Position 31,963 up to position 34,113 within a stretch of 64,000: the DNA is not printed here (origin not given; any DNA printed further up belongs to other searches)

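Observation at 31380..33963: ABC ATPase coupled to a permease that ends at the EAA coupling loop and carries a ~440-aa periplasmic domain, inside the LPS/OM cluster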

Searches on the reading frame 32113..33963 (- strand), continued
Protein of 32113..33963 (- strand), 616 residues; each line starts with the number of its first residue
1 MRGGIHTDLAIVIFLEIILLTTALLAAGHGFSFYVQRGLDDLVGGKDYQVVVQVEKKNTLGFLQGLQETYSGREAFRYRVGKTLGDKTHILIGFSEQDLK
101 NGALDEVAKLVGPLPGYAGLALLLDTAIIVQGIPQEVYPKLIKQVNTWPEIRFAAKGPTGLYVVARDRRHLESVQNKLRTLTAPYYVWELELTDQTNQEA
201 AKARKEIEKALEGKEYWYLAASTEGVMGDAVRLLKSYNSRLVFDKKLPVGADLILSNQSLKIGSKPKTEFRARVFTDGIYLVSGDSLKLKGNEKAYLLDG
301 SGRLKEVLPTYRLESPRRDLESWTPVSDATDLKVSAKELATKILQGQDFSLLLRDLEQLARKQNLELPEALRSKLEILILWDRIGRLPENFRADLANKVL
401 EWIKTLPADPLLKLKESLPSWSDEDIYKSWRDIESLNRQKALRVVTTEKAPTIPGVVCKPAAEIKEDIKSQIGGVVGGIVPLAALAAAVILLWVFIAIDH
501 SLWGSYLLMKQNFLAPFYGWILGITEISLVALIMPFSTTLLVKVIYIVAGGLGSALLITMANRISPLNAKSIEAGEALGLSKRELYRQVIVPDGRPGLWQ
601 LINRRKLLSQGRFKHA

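Call 43: search_protein_families(library=pfam, proteins=[L039:5114-5746:+, L039:5816-6724:+, L039:6974-9328:+, L039:9488-10285:+, L012:1895-2557:+, L012:2635-3741:+, L012:3745-6843:+, L012:6932-9340:+, L012:9353-10120:+, L012:10790-12091:+], max_evalue=0.01)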
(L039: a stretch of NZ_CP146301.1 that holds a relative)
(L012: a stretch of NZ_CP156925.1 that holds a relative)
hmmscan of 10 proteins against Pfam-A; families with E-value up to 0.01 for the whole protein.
L039:5114-5746:+ (210 aa): 1 family
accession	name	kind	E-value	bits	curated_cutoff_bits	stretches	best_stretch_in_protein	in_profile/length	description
PF06082.17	YjbH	-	1.1e-13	51.4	24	1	26-142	6-132/658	Exopolysaccharide biosynthesis protein YbjH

L039:5816-6724:+ (302 aa): 1 family
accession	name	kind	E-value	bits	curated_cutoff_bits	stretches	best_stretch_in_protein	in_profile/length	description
PF03279.18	Lip_A_acyltrans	-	1.5e-56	192.2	22.3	1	11-295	12-295/295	Bacterial lipid A biosynthesis acyltransferase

L039:6974-9328:+ (784 aa): 0 families

L039:9488-10285:+ (265 aa): 12 families
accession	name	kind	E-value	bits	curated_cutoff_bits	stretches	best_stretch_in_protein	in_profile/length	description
PF00005.33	ABC_tran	-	1.8e-40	139.2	25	1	25-173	1-137/137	ABC transporter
PF13304.12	AAA_21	-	2.4e-09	38.1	27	1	134-204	227-299/304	AAA domain, putative AbiEii toxin, Type IV TA system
PF02463.25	SMC_N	-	9e-05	22.4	40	1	37-215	26-208/220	RecF/RecN/SMC N terminal domain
PF13191.12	AAA_16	-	0.0003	21.7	32.6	1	35-69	22-57/167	AAA ATPase domain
PF03215.21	Rad17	-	0.0012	19.3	23.8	1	29-57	39-67/186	Rad17 P-loop domain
PF10443.15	RNA12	-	0.0024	17.2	27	1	38-139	20-121/429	RNA12 protein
PF13555.12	AAA_29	-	0.0035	17.5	27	1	32-63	19-50/61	P-loop containing region of AAA domain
PF13401.12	AAA_22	-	0.0038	18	27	1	38-62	8-33/130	AAA domain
PF01078.27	Mg_chelatase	-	0.0044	16.9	20.3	1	20-74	7-61/207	Magnesium chelatase, subunit ChlI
PF03193.22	RsgA_GTPase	-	0.0049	17.2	30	0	35-57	106-128/174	RsgA GTPase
PF02456.21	Adeno_IVa2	-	0.0061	15.9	21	0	6-68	61-122/370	Adenovirus IVa2 protein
PF01637.24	ATPase_2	-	0.0085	16.4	33.2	0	34-88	19-78/225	ATPase domain predominantly from Archaea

L012:1895-2557:+ (220 aa): 5 families
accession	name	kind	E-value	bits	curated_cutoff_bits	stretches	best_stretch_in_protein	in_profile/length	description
PF00440.29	TetR_N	-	7.5e-18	64.5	24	1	38-82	1-45/47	Bacterial regulatory proteins, tetR family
PF16925.10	TetR_C_13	-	4.5e-08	33.9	27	1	140-202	30-92/109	Tetracyclin repressor-like, C-terminal domain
PF13977.11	TetR_C_6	-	0.0016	19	27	1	149-203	37-90/115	BetI-type transcriptional repressor, C-terminal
PF16859.10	TetR_C_11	-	0.0067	17.2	32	0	147-196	40-90/113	Tetracyclin repressor-like, C-terminal domain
PF21935.1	TetR_C_45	-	0.0087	17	27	0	162-216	48-107/115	Tetracyclin repressor-like, C-terminal domain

L012:2635-3741:+ (368 aa): 6 families
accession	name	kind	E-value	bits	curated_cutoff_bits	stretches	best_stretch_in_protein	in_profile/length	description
PF16576.10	HlyD_D23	-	1.2e-37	129.7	30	1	66-282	17-214/214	Barrel-sandwich domain of CusB or HlyD membrane-fusion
PF13437.12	HlyD_3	-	5.8e-23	82.1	22.2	1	178-279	1-106/106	HlyD family secretion protein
PF13533.13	Biotin_lipoyl_2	-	2.3e-08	34.1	29.8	1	70-100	2-32/32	Biotin-lipoyl like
PF12700.13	HlyD_2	-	0.00013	21.3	25.1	1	195-318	249-364/416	HlyD family secretion protein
PF00364.28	Biotin_lipoyl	-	0.0002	21.6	22.1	1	69-99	43-73/73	Biotin-requiring enzyme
PF00358.26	PTS_EIIA_1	-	0.0012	19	27.2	0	74-109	78-113/127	phosphoenolpyruvate-dependent sugar phosphotransferase system, EIIA 1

L012:3745-6843:+ (1032 aa): 3 families
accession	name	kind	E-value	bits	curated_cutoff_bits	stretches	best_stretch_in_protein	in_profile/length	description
PF00873.25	ACR_tran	-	1e-272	907.8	28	1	4-1006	2-1020/1021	AcrB/AcrD/AcrF family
PF02355.23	SecD_SecF_C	-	1.3e-09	38.2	20.5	2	845-996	27-176/189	Protein export membrane protein SecD/SecF, C-terminal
PF03176.21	MMPL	-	3.1e-09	36.7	20.5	1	290-484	102-299/333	MMPL family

L012:6932-9340:+ (802 aa): 0 families

L012:9353-10120:+ (255 aa): 12 families
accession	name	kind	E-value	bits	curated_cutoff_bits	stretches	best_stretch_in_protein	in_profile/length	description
PF00005.33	ABC_tran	-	8.3e-39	133.8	25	1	18-165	2-137/137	ABC transporter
PF13304.12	AAA_21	-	5.1e-09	37.1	27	1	135-197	236-300/304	AAA domain, putative AbiEii toxin, Type IV TA system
PF03215.21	Rad17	-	6.3e-05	23.4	23.8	1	17-50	35-68/186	Rad17 P-loop domain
PF13401.12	AAA_22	-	0.00015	22.5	27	1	26-61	4-33/130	AAA domain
PF13191.12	AAA_16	-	0.00026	22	32.6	1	24-58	19-55/167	AAA ATPase domain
PF02463.25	SMC_N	-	0.0009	19.2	40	0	31-207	28-208/220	RecF/RecN/SMC N terminal domain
PF02456.21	Adeno_IVa2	-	0.001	18.4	21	1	20-74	77-136/370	Adenovirus IVa2 protein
PF13555.12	AAA_29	-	0.0026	17.9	27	1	18-55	13-50/61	P-loop containing region of AAA domain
PF01078.27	Mg_chelatase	-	0.0028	17.5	20.3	1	6-71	1-67/207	Magnesium chelatase, subunit ChlI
PF03193.22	RsgA_GTPase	-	0.0035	17.6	30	1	26-49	105-128/174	RsgA GTPase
PF01637.24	ATPase_2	-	0.0087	16.3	33.2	0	23-50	16-43/225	ATPase domain predominantly from Archaea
PF07728.20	AAA_5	-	0.0097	16.3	22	0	30-54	2-26/139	AAA domain (dynein-related subfamily)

L012:10790-12091:+ (433 aa): 6 families
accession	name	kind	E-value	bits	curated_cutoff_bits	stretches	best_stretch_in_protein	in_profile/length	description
PF00023.36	Ank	-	2.7e-18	65.5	21.1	2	130-162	1-33/33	Ankyrin repeat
PF12796.13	Ank_2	-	2.6e-17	63.6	27.3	1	108-194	8-90/90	Ankyrin repeats (3 copies)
PF13857.12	Ank_5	-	4.2e-16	59.3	27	2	120-168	5-53/56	Ankyrin repeats (many copies)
PF13637.12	Ank_4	-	7e-14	52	22.7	1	135-184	1-50/50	Ankyrin repeats (many copies)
PF13606.12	Ank_3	-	1.7e-11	43.6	22.3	1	130-159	1-30/30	Ankyrin repeat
PF24521.3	Ank_KRIT1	-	0.00034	20.8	80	1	99-213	20-134/149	KRIT1 ankyrin-repeats domain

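Call 44: predict_structure(alignment_id=A2)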
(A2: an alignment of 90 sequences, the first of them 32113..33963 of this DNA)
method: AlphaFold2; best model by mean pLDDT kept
length: 616 residues; sequences in the alignment: 90
mean_pLDDT: 88.9   pTM: 0.66
mean pLDDT of the five models: 88.9, 88.6, 88.4, 88.0, 87.9
residues with pLDDT >= 90: 415; 70-90: 150; 50-70: 39; < 50: 12
segments of 3 or more residues with pLDDT < 50: 611-616
pLDDT, mean of each block of 10 residues (from residue 1): 73 97 96 92 91 97 96 93 96 95 93 95 95 95 97 95 96 97 96 80 91 90 61 89 95 97 96 95 95 95 96 90 62 78 84 83 74 79 77 84 66 63 90 72 92 91 94 90 96 97 94 96 98 94 98 98 95 93 90 90 81 44
secondary structure, 60 per line:
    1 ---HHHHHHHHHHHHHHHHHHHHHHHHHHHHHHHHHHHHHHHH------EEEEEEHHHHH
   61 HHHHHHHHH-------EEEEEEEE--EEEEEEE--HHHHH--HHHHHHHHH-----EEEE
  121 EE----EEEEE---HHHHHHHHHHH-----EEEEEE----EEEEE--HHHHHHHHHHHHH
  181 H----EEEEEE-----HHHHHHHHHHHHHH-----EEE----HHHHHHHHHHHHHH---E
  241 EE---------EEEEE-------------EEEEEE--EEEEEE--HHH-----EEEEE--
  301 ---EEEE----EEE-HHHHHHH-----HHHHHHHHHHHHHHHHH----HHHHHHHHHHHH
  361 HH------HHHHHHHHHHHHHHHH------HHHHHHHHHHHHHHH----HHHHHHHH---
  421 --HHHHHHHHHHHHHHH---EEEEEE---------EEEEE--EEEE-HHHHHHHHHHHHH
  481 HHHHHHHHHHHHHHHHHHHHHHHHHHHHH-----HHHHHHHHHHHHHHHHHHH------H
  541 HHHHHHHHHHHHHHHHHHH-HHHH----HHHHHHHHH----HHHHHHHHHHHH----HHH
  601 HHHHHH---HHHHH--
elements in order: H4-43 E50-55 H56-69 E77-84 E87-93 H96-100 H103-111 E117-122 E127-131 H135-145 E151-156 E161-165 H168-181 E186-191 H197-210 E216-218 H223-236 E240-242 E252-256 E270-275 E278-283 E294-298 E304-307 E312-314 H316-322 H328-344 H349-362 H369-384 H391-405 H410-417 H423-437 E441-446 E456-460 E463-466 H468-509 H515-533 H540-559 H561-564 H569-577 H582-593 H598-606 H610-614

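Call 48: fold_search(model_id=the predicted structure, library=pdb)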
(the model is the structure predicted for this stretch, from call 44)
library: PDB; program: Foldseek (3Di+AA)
matches with E <= 10: 1135; with E <= 0.001: 0
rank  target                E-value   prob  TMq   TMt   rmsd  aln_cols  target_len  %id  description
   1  8yr0_A                2.0e-03  0.23  0.11  0.08  40.8       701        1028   12  Cryo-EM Structure of AdeG from Acinetobacter baumannii (released 2025-01-01)
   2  22xm_B                9.3e-03  0.15  0.12  0.08  32.4       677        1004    9  MexBYB-Ka symmetry-like (released 2026-03-11)
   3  5yei_B                1.2e-02  0.99  0.12  0.40  13.4       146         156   13  Mechanistic insight into the regulation of Pseudomonas aeruginosa aspartate kinase (released 2018-08-29)
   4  4ziv_C                1.4e-02  0.11  0.11  0.07  33.9       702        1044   12  Crystal structure of AcrB triple mutant in P21 space group (released 2016-07-27)
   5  9vp8                  1.7e-02  0.89  0.10  0.36  13.3       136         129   16  Crystal structure of YdjB from Salmonella enterica subsp. enterica serovar Typhi (released 2025-10-22)
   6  2j0x_B                1.7e-02  0.72  0.09  0.12  14.2       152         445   16  CRYSTAL STRUCTURE OF E. COLI ASPARTOKINASE III IN COMPLEX WITH LYSINE AND ASPARTATE (T-STATE) (released 2006-08-10)
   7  2zho_C                1.9e-02  0.93  0.11  0.36  14.0       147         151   13  Crystal structure of the regulatory subunit of aspartate kinase from Thermus thermophilus (ligand free form) (released 2009-02-17)
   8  6oy3_A                1.9e-02  0.10  0.10  0.11  37.6       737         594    9  nhTMEM16 L302A +Ca2+ in nanodiscs (released 2019-11-06)
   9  4go7                  2.5e-02  0.85  0.11  0.32  13.2       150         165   13  The regulatory subunit of aspartate kinase in complex with threonine from Mycobacterium tuberculosis (released 2012-09-05)
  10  2zho_A                2.5e-02  0.82  0.10  0.33  13.9       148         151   14  Crystal structure of the regulatory subunit of aspartate kinase from Thermus thermophilus (ligand free form) (released 2009-02-17)
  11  9lyq_B                2.5e-02  0.11  0.12  0.09  34.8       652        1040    9  Structure of RND efflux pump MdtB (released 2025-12-10)
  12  3ab4_B                2.7e-02  0.92  0.12  0.38  12.9       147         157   13  Crystal structure of feedback inhibition resistant mutant of aspartate kinase from Corynebacterium glutamicum in compl (released 2010-06-23)
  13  3tvi_A                2.7e-02  0.89  0.11  0.15  13.7       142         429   13  Crystal structure of Clostridium acetobutylicum aspartate kinase (CaAK): An important allosteric enzyme for industrial (released 2011-11-09)
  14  6not_B                2.7e-02  0.47  0.09  0.09  14.7       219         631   10  Crystal structure of a full length elongation factor G (EF-G) from Rickettsia prowazekii (released 2019-01-30)
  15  3ab4_P                3.3e-02  0.89  0.12  0.38  13.2       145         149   15  Crystal structure of feedback inhibition resistant mutant of aspartate kinase from Corynebacterium glutamicum in compl (released 2010-06-23)
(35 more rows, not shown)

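Call 67: list_cluster_members(proteins=[P0023, P0024, P0034, P0038, P0043, P0054, P0059, P0087, P0103, P0107])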
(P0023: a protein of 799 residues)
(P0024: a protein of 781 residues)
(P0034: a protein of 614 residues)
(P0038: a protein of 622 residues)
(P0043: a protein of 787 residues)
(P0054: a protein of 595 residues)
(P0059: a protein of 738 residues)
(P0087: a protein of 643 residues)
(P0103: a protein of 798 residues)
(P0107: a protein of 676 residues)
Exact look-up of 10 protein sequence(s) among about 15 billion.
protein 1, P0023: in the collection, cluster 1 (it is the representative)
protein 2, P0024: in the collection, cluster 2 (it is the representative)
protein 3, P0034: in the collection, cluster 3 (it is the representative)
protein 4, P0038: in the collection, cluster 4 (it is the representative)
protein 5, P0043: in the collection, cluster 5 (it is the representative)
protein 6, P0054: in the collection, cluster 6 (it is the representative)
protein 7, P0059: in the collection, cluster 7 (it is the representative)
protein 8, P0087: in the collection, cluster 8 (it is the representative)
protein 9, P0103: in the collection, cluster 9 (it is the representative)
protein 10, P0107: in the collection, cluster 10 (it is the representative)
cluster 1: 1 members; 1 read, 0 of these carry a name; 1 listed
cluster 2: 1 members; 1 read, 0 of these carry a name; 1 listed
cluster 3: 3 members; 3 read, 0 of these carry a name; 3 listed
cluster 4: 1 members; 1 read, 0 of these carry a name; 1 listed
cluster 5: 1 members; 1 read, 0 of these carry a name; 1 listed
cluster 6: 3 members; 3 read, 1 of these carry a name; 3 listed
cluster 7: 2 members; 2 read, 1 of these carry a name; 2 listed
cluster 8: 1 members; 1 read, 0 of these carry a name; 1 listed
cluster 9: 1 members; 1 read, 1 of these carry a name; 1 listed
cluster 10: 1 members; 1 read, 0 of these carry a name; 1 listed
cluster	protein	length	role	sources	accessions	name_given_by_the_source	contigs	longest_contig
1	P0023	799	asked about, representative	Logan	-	-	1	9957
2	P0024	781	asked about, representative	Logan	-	-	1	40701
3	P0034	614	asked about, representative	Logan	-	-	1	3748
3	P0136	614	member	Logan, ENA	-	-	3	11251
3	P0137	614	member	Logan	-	-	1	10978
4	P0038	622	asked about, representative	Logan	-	-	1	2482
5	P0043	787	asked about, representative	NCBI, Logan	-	-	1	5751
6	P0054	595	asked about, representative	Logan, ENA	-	-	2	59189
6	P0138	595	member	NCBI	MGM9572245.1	MAG: hypothetical protein ACI3ZR_08530 [bacterium]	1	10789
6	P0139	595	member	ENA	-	-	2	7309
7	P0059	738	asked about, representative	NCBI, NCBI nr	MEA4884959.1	MAG: ABC transporter permease [Clostridia bacterium] | ABC transporter permease [Clostridia bacterium]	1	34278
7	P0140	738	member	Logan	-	-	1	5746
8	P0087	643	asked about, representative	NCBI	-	-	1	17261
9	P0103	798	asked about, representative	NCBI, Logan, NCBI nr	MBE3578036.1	MAG: hypothetical protein IMX00_10160 [Limnochordales bacterium] | hypothetical protein [Limnochordales bacterium]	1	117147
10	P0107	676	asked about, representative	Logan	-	-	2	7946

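Call 73: search_protein_families(library=ncbifam, alignment_id=A3, max_evalue=0.01)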
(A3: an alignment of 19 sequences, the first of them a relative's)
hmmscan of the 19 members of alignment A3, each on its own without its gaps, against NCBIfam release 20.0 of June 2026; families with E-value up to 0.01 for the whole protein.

A. member 1, P0042 (788 aa): 0 families

B. families by the number of members that match (of 19 scanned): 5 families
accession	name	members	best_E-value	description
NF045487.1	ASRP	1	0.00047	archaea-specific SMC-related protein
TIGR03056.1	bchO_mg_che_rel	1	0.0013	alpha/beta fold hydrolase BchO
TIGR02168.1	SMC_prok_B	1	0.0015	chromosome segregation protein SMC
TIGR00996.1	Mtu_fam_mce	1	0.0022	MCE family protein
NF002597.0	PRK02251.2-3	1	0.0054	putative septation inhibitor protein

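Call 77: find_homologous_proteins(query=P0059, max_evalue=0.001)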
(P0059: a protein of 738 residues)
Query P0059 (738 aa): 5 proteins with E <= 0.001 among 8000 candidates.
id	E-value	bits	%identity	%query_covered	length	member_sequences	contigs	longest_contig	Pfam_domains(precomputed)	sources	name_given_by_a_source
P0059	0.0e+0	1563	100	100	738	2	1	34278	-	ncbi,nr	ncbi:MAG: ABC transporter permease [Clostridia bacterium]|nr:ABC transporter permease [Clostridia ba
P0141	1.8e-183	630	50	56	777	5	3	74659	-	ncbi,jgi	ncbi:MAG: hypothetical protein ACOYES_09740 [Bacillota bacterium]|jgi:hypothetical protein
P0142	3.2e-173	596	46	56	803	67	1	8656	-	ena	-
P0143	6.5e-172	592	42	95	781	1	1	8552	-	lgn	-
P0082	2.0e-171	590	48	56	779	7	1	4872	-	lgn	-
